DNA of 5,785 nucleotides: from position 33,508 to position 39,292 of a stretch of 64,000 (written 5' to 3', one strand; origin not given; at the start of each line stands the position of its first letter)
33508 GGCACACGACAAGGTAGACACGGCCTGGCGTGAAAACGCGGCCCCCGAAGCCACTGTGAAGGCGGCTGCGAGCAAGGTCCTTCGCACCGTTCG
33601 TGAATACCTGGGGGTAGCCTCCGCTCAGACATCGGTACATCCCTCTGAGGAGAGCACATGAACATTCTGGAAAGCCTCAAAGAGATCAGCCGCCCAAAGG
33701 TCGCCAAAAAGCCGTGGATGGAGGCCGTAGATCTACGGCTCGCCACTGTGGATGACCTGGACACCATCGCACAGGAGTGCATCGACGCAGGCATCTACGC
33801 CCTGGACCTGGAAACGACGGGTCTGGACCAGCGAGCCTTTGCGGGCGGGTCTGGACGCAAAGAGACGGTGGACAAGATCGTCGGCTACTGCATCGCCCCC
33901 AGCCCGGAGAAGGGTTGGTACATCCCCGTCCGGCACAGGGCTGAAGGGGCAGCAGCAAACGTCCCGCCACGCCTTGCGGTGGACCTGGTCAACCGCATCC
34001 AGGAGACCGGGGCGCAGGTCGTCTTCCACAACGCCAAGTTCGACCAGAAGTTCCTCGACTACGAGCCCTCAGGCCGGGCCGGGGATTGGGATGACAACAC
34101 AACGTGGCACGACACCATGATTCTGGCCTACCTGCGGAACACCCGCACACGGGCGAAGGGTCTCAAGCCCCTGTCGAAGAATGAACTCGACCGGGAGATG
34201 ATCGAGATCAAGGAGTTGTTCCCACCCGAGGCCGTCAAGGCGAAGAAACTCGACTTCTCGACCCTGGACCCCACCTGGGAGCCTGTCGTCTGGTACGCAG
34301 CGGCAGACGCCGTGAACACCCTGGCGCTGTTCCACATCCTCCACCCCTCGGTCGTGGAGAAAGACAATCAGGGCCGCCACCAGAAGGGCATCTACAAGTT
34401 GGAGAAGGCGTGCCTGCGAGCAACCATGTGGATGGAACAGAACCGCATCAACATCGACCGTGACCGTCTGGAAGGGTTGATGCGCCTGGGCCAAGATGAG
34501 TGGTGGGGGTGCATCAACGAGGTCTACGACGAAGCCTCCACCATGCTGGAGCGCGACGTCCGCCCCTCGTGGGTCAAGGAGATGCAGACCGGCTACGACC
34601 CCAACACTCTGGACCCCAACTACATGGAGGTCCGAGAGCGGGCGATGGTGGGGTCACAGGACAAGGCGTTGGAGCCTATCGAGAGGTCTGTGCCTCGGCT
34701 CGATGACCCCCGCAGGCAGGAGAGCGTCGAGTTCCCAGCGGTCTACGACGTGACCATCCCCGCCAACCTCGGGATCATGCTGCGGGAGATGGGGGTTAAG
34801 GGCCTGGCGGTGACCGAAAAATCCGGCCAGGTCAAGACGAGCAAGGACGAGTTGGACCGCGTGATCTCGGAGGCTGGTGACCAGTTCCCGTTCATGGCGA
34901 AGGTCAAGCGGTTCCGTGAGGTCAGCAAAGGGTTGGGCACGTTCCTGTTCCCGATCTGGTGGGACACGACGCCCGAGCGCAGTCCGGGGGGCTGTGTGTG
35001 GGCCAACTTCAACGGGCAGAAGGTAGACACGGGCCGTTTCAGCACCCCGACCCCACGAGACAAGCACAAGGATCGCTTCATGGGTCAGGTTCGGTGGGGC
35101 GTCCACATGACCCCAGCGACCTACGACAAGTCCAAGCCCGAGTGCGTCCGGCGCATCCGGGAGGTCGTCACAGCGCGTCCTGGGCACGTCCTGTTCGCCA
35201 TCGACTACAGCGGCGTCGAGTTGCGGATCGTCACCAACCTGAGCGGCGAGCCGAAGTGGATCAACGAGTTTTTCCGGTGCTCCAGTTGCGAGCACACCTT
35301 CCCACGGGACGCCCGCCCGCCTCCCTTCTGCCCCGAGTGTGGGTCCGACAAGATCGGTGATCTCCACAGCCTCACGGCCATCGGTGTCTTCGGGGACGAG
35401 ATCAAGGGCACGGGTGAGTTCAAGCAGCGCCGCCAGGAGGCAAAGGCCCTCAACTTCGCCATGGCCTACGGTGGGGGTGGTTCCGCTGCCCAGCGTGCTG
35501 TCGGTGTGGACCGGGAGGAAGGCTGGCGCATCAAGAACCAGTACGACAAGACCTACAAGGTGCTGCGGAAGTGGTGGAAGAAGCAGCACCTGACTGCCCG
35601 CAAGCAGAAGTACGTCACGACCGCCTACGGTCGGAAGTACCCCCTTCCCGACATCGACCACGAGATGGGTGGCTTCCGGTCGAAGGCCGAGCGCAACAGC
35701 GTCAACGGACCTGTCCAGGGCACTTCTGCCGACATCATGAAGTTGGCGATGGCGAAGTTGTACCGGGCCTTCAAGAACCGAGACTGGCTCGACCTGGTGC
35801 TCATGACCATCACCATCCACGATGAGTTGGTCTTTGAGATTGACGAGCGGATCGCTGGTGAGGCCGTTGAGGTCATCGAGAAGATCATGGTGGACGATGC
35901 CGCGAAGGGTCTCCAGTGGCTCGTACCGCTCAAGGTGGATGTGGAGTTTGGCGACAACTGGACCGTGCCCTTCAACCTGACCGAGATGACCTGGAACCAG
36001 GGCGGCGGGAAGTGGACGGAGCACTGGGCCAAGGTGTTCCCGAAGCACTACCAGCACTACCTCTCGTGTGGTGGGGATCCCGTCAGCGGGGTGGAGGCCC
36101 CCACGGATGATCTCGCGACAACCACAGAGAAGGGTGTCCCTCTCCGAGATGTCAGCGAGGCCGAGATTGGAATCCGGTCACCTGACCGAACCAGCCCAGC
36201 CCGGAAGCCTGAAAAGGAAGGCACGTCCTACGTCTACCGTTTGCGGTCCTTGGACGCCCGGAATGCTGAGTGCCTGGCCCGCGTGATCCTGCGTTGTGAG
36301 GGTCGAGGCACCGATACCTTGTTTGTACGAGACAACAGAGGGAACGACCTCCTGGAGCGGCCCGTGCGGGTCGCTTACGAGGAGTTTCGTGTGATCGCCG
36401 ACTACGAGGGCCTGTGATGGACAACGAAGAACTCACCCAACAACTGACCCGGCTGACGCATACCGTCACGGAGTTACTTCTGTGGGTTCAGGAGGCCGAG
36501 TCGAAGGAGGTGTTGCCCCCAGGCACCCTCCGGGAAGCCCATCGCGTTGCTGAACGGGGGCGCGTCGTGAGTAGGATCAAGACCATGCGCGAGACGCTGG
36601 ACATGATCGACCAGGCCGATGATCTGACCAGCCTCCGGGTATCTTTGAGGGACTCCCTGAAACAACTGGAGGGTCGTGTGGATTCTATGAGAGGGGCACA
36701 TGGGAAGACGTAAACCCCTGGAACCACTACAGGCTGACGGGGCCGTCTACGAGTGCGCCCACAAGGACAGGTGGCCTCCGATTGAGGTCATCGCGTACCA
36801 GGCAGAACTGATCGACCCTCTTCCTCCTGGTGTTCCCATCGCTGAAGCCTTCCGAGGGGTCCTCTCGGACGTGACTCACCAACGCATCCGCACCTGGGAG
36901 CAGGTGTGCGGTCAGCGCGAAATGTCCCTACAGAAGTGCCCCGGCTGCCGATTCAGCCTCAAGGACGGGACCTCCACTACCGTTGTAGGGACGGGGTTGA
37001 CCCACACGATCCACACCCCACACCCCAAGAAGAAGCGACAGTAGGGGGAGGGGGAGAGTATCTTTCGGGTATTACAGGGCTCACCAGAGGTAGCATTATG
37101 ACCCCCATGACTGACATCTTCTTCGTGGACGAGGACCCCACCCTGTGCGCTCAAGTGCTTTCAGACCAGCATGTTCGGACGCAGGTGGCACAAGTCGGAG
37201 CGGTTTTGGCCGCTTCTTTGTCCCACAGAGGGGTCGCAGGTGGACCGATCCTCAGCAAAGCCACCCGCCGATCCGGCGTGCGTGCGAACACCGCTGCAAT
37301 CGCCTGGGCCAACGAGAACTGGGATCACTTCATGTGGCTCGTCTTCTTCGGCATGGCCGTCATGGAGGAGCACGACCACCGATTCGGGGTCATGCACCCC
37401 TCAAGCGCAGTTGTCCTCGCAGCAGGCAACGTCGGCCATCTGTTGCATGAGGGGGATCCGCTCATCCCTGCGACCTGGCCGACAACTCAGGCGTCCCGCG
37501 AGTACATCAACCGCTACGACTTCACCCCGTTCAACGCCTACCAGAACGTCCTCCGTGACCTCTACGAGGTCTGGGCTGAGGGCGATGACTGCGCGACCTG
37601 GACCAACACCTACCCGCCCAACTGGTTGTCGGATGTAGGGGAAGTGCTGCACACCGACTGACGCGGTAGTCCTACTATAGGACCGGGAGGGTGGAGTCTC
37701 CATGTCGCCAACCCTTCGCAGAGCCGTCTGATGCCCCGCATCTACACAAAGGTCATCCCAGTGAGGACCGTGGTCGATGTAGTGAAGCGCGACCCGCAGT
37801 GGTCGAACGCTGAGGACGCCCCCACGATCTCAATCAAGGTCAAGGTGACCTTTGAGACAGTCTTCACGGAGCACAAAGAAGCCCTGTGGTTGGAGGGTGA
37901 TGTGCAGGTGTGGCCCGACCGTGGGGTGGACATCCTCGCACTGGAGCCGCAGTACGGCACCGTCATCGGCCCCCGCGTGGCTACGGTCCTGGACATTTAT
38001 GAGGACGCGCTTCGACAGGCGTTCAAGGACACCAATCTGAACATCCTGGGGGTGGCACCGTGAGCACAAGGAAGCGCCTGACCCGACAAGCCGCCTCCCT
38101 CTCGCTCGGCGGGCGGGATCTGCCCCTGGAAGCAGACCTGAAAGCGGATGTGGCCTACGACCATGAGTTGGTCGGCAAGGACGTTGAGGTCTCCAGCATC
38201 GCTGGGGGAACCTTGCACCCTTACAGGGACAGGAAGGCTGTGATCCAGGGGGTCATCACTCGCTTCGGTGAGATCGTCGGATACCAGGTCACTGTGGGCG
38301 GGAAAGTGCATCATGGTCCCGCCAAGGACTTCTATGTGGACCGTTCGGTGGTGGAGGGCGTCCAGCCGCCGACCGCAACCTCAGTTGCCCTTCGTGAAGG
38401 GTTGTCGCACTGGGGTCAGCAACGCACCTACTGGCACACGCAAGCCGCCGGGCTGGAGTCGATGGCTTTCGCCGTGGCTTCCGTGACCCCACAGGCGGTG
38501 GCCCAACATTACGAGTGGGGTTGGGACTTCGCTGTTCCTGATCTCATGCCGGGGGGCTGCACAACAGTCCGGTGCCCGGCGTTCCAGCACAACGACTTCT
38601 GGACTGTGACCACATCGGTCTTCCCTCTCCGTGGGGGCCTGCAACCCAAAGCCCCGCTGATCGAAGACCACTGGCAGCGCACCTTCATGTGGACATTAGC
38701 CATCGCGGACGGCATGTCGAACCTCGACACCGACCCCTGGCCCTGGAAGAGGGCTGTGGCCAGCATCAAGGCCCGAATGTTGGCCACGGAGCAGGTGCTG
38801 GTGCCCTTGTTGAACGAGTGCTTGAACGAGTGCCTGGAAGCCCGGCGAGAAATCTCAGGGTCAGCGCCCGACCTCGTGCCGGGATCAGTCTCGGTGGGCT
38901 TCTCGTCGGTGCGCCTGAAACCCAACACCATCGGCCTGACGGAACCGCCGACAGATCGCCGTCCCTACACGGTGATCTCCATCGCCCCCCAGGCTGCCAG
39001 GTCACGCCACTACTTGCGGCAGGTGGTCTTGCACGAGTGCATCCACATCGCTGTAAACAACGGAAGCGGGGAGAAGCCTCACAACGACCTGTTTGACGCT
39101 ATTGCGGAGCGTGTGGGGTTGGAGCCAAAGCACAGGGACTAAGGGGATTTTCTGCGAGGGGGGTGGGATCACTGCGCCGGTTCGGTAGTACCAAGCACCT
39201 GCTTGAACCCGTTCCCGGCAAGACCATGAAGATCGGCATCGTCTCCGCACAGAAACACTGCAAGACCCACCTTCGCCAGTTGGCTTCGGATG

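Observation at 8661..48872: Shine-Dalgarno-locking hairpins exactly where class I read-through meets class III genes (T4-like translational timing switch)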

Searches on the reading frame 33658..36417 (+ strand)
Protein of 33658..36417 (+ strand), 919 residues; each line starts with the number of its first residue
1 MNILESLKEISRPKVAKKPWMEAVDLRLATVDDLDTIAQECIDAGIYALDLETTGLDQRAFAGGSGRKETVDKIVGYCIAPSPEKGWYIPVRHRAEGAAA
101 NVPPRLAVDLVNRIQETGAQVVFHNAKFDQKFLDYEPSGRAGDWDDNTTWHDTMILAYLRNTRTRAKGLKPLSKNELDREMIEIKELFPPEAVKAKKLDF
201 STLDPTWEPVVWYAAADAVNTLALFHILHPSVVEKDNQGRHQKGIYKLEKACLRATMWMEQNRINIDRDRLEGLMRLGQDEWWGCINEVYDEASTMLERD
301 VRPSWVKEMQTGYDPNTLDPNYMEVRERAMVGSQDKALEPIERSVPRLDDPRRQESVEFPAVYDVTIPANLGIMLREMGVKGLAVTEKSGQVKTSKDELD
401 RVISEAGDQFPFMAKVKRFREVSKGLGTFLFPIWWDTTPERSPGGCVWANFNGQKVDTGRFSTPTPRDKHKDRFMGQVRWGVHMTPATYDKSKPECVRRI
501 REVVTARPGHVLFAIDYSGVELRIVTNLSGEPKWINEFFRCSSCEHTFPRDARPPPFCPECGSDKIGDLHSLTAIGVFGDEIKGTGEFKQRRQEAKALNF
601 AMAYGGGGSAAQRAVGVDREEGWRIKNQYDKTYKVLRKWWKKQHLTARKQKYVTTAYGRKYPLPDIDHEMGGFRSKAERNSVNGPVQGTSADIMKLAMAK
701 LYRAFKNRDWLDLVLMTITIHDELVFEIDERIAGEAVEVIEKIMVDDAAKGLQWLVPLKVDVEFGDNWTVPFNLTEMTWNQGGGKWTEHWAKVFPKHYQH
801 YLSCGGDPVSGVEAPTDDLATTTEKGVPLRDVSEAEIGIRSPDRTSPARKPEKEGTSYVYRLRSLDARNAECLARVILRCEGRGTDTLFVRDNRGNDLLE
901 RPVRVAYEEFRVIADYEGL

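Call 11: search_protein_families(library=pfam, proteins=[window:33658-36417:+])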
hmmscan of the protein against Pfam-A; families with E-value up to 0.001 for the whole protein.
window:33658-36417:+ (919 aa): 2 families
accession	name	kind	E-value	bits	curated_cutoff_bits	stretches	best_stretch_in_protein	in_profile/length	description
PF00476.26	DNA_pol_A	-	9.1e-61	206.3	34.3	1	369-769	36-380/381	DNA polymerase family A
PF01612.26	DNA_pol_A_exo1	-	1.6e-07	31.8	23.6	1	72-230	37-170/173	3'-5' exonuclease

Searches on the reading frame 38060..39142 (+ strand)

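Call 17: search_protein_families(library=phrogs, proteins=[window:38060-39142:+], max_evalue=0.01)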
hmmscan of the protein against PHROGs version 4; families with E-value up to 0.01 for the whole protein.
window:38060-39142:+ (360 aa): 1 family
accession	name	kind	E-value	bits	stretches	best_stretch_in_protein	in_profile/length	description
phrog_6361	-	unknown function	1.7e-06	28.8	1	269-358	30-121/203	-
